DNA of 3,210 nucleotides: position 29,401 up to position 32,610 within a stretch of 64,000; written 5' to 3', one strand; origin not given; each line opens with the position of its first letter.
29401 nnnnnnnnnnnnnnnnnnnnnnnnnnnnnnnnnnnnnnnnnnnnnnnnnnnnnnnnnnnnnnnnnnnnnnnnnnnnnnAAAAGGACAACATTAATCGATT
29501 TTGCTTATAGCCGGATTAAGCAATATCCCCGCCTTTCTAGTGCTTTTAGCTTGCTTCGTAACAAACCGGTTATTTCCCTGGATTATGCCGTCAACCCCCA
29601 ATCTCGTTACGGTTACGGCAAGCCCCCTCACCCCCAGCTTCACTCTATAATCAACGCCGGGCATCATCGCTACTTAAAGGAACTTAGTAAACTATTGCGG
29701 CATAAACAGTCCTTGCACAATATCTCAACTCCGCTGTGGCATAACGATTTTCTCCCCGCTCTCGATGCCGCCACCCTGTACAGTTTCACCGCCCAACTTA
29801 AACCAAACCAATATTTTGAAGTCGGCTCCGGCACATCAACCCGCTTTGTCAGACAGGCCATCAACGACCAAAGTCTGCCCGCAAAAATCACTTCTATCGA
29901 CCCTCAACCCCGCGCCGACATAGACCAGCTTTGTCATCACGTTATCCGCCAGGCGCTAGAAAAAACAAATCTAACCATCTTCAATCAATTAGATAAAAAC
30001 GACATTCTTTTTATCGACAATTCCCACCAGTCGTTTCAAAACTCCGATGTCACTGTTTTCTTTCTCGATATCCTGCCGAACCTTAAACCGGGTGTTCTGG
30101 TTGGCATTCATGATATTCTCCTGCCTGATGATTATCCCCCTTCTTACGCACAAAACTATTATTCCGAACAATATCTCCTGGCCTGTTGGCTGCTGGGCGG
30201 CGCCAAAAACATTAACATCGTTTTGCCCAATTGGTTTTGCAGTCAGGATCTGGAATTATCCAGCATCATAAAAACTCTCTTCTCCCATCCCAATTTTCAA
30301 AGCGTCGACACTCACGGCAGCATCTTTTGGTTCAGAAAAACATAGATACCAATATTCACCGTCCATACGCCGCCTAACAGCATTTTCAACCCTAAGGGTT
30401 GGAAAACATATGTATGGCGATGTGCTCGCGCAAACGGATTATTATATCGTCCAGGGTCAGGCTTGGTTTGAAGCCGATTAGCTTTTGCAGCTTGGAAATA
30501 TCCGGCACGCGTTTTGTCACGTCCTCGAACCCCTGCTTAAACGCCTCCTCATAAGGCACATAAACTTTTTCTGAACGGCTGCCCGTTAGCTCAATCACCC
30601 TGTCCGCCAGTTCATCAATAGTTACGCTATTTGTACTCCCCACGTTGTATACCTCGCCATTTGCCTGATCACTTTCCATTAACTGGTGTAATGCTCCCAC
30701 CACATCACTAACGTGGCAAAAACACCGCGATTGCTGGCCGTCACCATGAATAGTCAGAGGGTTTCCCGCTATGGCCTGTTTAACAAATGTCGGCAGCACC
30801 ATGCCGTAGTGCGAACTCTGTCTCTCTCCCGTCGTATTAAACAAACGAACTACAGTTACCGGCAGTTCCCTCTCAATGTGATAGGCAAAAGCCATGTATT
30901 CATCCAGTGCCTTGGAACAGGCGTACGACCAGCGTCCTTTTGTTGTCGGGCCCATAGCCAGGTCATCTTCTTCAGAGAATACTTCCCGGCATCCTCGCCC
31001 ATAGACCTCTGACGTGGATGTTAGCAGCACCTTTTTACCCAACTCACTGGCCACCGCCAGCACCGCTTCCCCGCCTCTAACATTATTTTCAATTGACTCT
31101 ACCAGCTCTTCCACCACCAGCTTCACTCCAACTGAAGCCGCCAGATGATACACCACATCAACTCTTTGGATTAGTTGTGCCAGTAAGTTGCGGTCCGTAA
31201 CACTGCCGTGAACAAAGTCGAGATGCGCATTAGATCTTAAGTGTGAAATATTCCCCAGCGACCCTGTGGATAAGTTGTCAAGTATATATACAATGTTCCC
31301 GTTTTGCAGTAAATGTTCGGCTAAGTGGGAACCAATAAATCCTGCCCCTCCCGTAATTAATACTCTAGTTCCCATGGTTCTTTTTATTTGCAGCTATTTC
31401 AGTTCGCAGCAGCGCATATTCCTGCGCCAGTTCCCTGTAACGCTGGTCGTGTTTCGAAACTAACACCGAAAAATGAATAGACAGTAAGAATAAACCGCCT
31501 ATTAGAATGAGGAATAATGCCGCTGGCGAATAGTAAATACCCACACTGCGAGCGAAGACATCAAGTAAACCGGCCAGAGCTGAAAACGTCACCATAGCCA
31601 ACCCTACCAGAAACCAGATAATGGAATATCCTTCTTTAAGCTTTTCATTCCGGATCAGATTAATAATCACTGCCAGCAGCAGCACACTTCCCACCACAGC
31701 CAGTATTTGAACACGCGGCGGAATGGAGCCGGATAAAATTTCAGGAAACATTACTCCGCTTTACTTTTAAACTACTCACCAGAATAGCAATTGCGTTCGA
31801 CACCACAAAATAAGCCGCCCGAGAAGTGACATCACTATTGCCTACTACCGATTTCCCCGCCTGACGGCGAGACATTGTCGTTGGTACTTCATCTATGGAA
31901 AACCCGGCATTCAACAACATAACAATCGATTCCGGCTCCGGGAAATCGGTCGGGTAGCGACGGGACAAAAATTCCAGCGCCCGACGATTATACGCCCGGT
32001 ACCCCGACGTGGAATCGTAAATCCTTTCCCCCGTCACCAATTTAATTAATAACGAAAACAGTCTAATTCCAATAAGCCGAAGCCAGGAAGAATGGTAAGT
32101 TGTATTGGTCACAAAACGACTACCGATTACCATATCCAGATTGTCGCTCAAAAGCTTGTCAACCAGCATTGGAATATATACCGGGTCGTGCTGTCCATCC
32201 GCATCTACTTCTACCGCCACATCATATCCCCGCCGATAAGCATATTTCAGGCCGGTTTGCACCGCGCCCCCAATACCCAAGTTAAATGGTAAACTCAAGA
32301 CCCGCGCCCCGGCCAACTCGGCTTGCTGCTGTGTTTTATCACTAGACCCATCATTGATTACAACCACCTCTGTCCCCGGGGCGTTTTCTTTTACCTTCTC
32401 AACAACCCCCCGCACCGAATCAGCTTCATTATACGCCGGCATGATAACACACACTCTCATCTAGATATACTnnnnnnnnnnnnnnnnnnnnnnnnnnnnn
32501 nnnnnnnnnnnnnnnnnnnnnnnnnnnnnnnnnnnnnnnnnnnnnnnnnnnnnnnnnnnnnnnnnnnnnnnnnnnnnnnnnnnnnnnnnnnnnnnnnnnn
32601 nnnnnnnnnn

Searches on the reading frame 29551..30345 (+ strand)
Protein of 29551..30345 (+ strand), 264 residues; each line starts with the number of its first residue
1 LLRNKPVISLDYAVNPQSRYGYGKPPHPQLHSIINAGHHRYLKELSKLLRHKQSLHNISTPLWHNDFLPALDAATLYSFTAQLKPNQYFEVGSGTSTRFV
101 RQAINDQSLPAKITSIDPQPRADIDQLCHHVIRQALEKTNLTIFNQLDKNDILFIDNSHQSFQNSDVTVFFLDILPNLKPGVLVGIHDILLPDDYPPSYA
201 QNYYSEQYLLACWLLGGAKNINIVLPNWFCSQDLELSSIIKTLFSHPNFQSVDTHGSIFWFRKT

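Call 11: search_protein_families(library=pfam, proteins=[window:29551-30345:+], max_evalue=0.01)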
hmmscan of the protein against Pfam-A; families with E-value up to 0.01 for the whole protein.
window:29551-30345:+ (264 aa): 1 family
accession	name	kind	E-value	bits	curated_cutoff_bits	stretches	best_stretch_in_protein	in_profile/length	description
PF13578.12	Methyltransf_24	-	8e-12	46.4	26.3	1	90-189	2-105/105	Methyltransferase domain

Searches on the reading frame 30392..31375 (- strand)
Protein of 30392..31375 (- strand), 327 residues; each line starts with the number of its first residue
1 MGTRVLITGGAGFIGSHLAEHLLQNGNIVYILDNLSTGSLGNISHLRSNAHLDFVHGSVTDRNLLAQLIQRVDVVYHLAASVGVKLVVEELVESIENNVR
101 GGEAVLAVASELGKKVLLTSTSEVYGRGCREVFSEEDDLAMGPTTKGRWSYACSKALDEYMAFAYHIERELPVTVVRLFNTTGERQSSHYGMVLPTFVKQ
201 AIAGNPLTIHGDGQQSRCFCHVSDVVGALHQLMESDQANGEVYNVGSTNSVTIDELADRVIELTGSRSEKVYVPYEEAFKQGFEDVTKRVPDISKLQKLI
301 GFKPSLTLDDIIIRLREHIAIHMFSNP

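Call 11: search_protein_families(library=pfam, proteins=[window:30392-31375:-], max_evalue=0.01)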
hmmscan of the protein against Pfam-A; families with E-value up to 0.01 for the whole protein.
window:30392-31375:- (327 aa): 12 families
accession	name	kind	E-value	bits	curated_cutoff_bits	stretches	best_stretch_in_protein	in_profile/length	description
PF16363.11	GDP_Man_Dehyd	-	7.8e-57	193.6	27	1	6-312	1-329/332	GDP-mannose 4,6 dehydratase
PF01370.27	Epimerase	-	1.4e-52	179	20.9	1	5-246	1-240/240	NAD dependent epimerase/dehydratase family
PF02719.21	Polysacc_synt_2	-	7.7e-22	78.3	20.2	2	5-121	1-128/293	Polysaccharide biosynthesis protein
PF07993.18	NAD_binding_4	-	2.2e-16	60.2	20.1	1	65-191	82-214/258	Male sterility protein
PF01073.25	3Beta_HSD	-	3.4e-12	46.4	22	1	6-159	1-154/280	3-beta hydroxysteroid dehydrogenase/isomerase family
PF04321.23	RmlD_sub_bind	-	9.9e-11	41.7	27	1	4-303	2-270/287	RmlD substrate binding domain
PF05368.20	NmrA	-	1.7e-07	31.6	27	1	3-87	3-79/298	NmrA-like family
PF13460.12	NAD_binding_10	-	8.4e-06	26.2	27.2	1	9-182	1-147/184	NAD(P)H-binding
PF02737.24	3HCDH_N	-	1.5e-05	25.4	22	1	10-123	6-116/180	3-hydroxyacyl-CoA dehydrogenase, NAD binding domain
PF00106.31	adh_short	-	4.7e-05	23.4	26.6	1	5-73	3-72/195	short chain dehydrogenase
PF08659.16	KR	-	0.0003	21.2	22.6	1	5-88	3-98/180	KR domain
PF02254.24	TrkA_N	-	0.0076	17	23.8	0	10-81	5-72/116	TrkA-N domain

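Call 78: search_protein_families(library=ncbifam, proteins=[window:30392-31375:-], max_evalue=0.0001)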
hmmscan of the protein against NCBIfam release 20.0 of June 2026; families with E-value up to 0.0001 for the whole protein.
window:30392-31375:- (327 aa): 31 families (the best 25 are shown)
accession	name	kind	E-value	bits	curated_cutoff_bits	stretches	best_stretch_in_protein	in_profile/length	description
TIGR04180.1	EDH_00030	hypoth_equivalog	8.1e-49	166.3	475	1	5-305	1-295/297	NAD-dependent 4,6-dehydratase LegB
NF008872.0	PRK11908.1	equivalog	6.9e-44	150.3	294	1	4-317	3-333/349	bifunctional UDP-4-keto-pentose/UDP-xylose synthase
TIGR01181.1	dTDP_gluc_dehyt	equivalog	1.4e-41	142.7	365.1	1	4-310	1-302/321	dTDP-glucose 4,6-dehydratase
NF005998.1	PRK08125.1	equivalog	1.2e-37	129.7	777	1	3-312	316-642/649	bifunctional UDP-4-amino-4-deoxy-L-arabinose formyltransferase/UDP-glucuronic acid oxidase ArnA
TIGR01179.1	galE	equivalog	2.4e-36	125.2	262.3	1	4-312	1-318/332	UDP-glucose 4-epimerase GalE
TIGR02197.1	heptose_epim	equivalog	1.5e-30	106.5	274.6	1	5-312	1-306/316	ADP-glyceromanno-heptose 6-epimerase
NF011728.1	PRK15181.1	equivalog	2.5e-22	79.4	760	1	3-309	16-327/348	Vi polysaccharide biosynthesis UDP-N-acetylglucosaminuronic acid C-4 epimerase TviC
NF007582.0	PRK10217.1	equivalog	8.5e-22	77.7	698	1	4-258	3-264/355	dTDP-glucose 4,6-dehydratase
NF007490.0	PRK10084.1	subfamily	1.5e-21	76.8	649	1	4-266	2-279/361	dTDP-glucose 4,6-dehydratase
TIGR03466.1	HpnA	hypoth_equivalog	4.3e-21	75.1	367.65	1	4-284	2-266/327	hopanoid-associated sugar epimerase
NF007956.0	PRK10675.1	subfamily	7.1e-20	71.4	394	1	4-260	2-276/338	UDP-glucose 4-epimerase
NF041015.1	UDPsulfquin_syn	equivalog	4.9e-18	65.3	575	1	189-314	234-358/384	UDP-sulfoquinovose synthase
NF042422.1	oxyalk_red_OleD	equivalog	6.7e-17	61.8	580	1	4-282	2-268/329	2-alkyl-3-oxoalkanoate reductase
TIGR02622.1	CDP_4_6_dhtase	equivalog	1.2e-15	57.6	278.45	1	2-312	4-323/352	CDP-glucose 4,6-dehydratase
NF043036.1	ErythonDh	equivalog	3.5e-15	56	325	1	4-165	2-163/321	D-erythronate dehydrogenase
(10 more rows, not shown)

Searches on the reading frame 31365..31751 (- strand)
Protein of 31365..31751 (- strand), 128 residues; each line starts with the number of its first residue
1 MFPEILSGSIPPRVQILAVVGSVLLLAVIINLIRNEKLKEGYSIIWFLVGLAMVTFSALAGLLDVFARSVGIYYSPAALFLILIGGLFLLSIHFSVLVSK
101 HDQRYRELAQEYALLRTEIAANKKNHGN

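Call 5: search_protein_families(library=pfam, proteins=[window:31365-31751:-], max_evalue=0.01)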
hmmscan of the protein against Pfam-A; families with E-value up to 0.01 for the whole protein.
window:31365-31751:- (128 aa): 1 family
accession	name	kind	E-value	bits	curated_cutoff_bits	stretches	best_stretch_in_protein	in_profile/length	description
PF10066.14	DUF2304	-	4.9e-26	91.5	25.5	1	14-117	2-105/106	Uncharacterized conserved protein (DUF2304)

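Call 6: search_protein_families(library=ncbifam, proteins=[window:31365-31751:-], max_evalue=0.01)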
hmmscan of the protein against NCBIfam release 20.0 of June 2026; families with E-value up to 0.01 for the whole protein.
window:31365-31751:- (128 aa): 2 families
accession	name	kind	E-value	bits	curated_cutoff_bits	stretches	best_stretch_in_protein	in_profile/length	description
NF045846.1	MSC0882_dom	subfamily_domain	0.0019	17.4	60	1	32-107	2-84/244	MSC_0882 family membrane protein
TIGR03717.1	R_switched_YjbE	subfamily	0.0064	16.2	134.8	0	14-40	60-86/176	YjbE family putative metal transport protein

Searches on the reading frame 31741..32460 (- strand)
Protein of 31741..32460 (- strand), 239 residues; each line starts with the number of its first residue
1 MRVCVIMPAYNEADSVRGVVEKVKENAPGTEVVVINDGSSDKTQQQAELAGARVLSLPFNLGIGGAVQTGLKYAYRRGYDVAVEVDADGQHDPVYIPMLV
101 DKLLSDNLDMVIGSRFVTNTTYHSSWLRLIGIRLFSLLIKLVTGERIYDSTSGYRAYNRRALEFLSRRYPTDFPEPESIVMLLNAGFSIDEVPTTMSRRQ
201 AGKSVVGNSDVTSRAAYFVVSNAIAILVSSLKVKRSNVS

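Call 5: search_protein_families(library=pfam, proteins=[window:31741-32460:-], max_evalue=0.01)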
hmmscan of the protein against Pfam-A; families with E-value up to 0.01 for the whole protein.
window:31741-32460:- (239 aa): 2 families
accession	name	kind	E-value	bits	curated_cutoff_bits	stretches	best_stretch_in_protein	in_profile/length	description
PF00535.33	Glycos_transf_2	-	1.4e-28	100.4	23.3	1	4-163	1-165/168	Glycosyl transferase family 2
PF13641.12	Glyco_tranf_2_3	-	4.2e-05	24.1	27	1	3-168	3-151/230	Glycosyltransferase like family 2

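Call 6: search_protein_families(library=ncbifam, proteins=[window:31741-32460:-], max_evalue=0.01)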
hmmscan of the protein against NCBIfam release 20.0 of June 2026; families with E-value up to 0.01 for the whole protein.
window:31741-32460:- (239 aa): 16 families
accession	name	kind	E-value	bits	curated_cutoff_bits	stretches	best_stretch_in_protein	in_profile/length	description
NF058614.1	PPMAGASynPpgS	equivalog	6.4e-32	110.8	370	1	3-169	2-169/226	polyprenyl-phospho-N-acetylgalactosaminyl synthase PpgS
TIGR04182.1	glyco_TIGR04182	equivalog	5.7e-26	91.6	325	1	3-202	2-196/293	S-layer glycoprotein N-glycosyltransferase AglJ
NF041391.1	DPhHxTase_Halo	equivalog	3.9e-20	71.8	375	1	7-200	1-187/213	dolichyl-phosphate hexose transferase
NF007986.1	PRK10714.1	equivalog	2.7e-12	46.4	529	1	2-164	7-171/316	undecaprenyl-phosphate 4-deoxy-4-formamido-L-arabinose transferase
NF010496.0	PRK13915.1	equivalog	1.6e-10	40.6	262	1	2-107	32-147/307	glucosyl-3-phosphoglycerate synthase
NF047588.1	GlcsyltransPgfSStrep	equivalog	1.8e-10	40.5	500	1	1-165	1-167/308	glycosyltransferase PgfS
TIGR03937.1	PgaC_IcaA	equivalog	3.6e-10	39.4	422.3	1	3-115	47-163/407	poly-beta-1,6-N-acetyl-D-glucosamine synthase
TIGR03469.1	HpnB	hypoth_equivalog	1.8e-07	30.5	379.25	1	2-111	45-168/386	hopene-associated glycosyltransferase HpnB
TIGR04283.1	glyco_like_mftF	equivalog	2.7e-07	30.4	182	1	4-58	2-57/221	TIGR04283 family arsenosugar biosynthesis glycosyltransferase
NF007482.0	PRK10073.1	equivalog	1.4e-06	27.5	423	1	2-112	7-119/334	glycosyltransferase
NF041875.1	EPS_EpsD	equivalog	1.2e-05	24.9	370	1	4-59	2-55/325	exopolysaccharide biosynthesis glycosyltransferase EpsD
TIGR01556.1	rhamnosyltran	subfamily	7.9e-05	22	200.55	1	31-124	23-120/281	rhamnosyltransferase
TIGR03965.1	mycofact_glyco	equivalog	0.00043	19.3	280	1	3-118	76-193/467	mycofactocin biosynthesis glycosyltransferase MftF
NF041865.1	EpsU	equivalog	0.00064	18.8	700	1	4-101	42-145/394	exopolysaccharide biosynthesis GT2 family glycosyltransferase EpsU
NF045692.1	OglycostaseCruG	equivalog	0.0029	16.6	600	1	2-120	42-170/386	2'-O-glycosyltransferase CruG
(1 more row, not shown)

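Call 68: search_solved_structures(query=window:31741-32460:-, max_evalue=0.001, show_alignments=1)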
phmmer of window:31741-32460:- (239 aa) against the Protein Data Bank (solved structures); distinct sequences matched with E-value up to 0.001: 16.
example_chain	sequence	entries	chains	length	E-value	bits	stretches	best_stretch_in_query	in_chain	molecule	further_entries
5mlz_A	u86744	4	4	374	5.4e-13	51.9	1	1-206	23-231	Dolichol monophosphate mannose synthase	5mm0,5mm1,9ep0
9hwj_A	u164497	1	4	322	4.3e-10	42.4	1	2-167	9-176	Undecaprenyl-phosphate 4-deoxy-4-formamido-L-arabinose transferase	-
9bhc_C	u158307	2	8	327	8.9e-10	41.4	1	2-170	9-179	Undecaprenyl-phosphate 4-deoxy-4-formamido-L-arabinose transferase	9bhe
8vxh_A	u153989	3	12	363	1.2e-09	41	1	2-170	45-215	Undecaprenyl-phosphate 4-deoxy-4-formamido-L-arabinose transferase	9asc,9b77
5eke_A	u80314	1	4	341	5.6e-09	38.8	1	3-165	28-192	Uncharacterized glycosyltransferase sll0501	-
5ekp_C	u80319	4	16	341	5.7e-09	38.8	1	3-165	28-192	Uncharacterized glycosyltransferase sll0501 | Glycosyltransferase sll0501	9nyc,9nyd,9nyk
9nye_A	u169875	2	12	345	5.8e-09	38.7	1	3-165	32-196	Glycosyltransferase sll0501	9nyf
7pdo_A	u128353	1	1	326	7.1e-09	38.4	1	3-113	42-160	Glucosyl-3-phosphoglycerate synthase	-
7p5l_A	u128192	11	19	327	7.2e-09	38.4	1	3-113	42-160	Glucosyl-3-phosphoglycerate synthase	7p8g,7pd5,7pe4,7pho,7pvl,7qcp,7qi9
3ckj_A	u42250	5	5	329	2.9e-07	33.2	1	3-106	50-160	Putative uncharacterized protein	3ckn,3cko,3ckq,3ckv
6p61_A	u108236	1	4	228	4.6e-06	29.3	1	3-107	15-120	Glycosyltransferase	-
4y6n_A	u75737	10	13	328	7e-06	28.7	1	3-107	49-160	Glucosyl-3-phosphoglycerate synthase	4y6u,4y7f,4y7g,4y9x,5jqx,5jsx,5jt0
3e25_A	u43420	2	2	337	7.6e-06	28.5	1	3-107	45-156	Putative uncharacterized protein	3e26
4ddz_A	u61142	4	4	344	7.9e-06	28.5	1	3-107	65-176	GLUCOSYL-3-PHOSPHOGLYCERATE SYNTHASE (GpgS) | Glucosyl-3-phosphoglycerate synthase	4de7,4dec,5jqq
2z87_A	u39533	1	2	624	0.00041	22.9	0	3-106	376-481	Chondroitin synthase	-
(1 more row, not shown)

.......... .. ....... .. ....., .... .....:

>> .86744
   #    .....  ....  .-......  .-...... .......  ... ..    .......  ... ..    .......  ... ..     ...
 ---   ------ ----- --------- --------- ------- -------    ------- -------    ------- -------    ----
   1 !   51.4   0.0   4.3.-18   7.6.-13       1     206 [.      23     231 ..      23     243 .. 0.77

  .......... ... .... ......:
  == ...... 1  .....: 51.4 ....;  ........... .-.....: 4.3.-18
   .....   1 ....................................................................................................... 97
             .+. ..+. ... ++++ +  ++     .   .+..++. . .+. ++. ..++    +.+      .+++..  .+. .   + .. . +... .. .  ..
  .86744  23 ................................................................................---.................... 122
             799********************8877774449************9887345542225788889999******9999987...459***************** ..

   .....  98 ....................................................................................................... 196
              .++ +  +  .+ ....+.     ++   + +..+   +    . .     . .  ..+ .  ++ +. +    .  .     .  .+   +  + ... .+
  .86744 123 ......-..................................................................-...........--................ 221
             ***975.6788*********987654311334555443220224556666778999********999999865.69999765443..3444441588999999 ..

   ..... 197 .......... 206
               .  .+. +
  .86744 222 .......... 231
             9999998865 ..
